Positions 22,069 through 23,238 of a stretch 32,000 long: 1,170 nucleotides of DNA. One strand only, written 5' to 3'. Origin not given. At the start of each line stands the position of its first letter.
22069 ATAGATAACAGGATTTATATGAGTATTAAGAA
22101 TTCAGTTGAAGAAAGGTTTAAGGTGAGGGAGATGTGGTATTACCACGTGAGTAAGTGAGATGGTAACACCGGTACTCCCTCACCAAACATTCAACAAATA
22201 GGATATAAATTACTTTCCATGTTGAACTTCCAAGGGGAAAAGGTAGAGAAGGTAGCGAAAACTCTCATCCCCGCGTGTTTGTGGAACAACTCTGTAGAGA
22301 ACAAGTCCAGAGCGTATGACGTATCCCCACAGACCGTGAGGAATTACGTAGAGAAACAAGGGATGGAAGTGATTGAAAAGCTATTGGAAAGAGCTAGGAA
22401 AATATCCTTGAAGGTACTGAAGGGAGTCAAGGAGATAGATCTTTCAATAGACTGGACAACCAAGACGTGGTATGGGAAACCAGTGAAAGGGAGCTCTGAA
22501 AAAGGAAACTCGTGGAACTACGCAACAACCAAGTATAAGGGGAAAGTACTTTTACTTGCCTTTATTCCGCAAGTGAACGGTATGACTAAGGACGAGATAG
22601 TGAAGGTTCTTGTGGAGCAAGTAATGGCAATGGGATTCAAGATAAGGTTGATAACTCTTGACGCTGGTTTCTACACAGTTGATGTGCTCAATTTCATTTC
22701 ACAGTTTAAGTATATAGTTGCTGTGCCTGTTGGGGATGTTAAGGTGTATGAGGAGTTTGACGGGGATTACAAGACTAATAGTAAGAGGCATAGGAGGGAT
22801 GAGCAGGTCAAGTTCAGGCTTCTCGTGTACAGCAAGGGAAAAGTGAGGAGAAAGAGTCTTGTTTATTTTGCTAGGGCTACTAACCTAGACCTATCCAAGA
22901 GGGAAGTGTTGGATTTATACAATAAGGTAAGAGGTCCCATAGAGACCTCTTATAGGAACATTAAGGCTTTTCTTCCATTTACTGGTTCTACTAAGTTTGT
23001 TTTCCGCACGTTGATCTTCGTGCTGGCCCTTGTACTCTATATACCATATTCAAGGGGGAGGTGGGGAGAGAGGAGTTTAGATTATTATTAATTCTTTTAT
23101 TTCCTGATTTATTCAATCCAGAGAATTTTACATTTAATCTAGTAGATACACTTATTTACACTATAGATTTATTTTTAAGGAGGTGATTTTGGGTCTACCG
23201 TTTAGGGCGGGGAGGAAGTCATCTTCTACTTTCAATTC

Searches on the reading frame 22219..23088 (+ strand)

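Call 83: search_protein_families(library=pfam, proteins=[window:22219-23088:+], max_evalue=0.001)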
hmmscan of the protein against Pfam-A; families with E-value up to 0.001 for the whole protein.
window:22219-23088:+ (290 aa): 2 families
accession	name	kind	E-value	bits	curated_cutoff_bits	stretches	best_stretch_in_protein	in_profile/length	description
PF14210.11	DUF4322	-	9e-23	80.4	27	1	1-46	21-66/66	Domain of unknown function (DUF4322)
PF01609.27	DDE_Tnp_1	-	5.6e-06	26.7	23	1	123-251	60-174/200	Transposase DDE domain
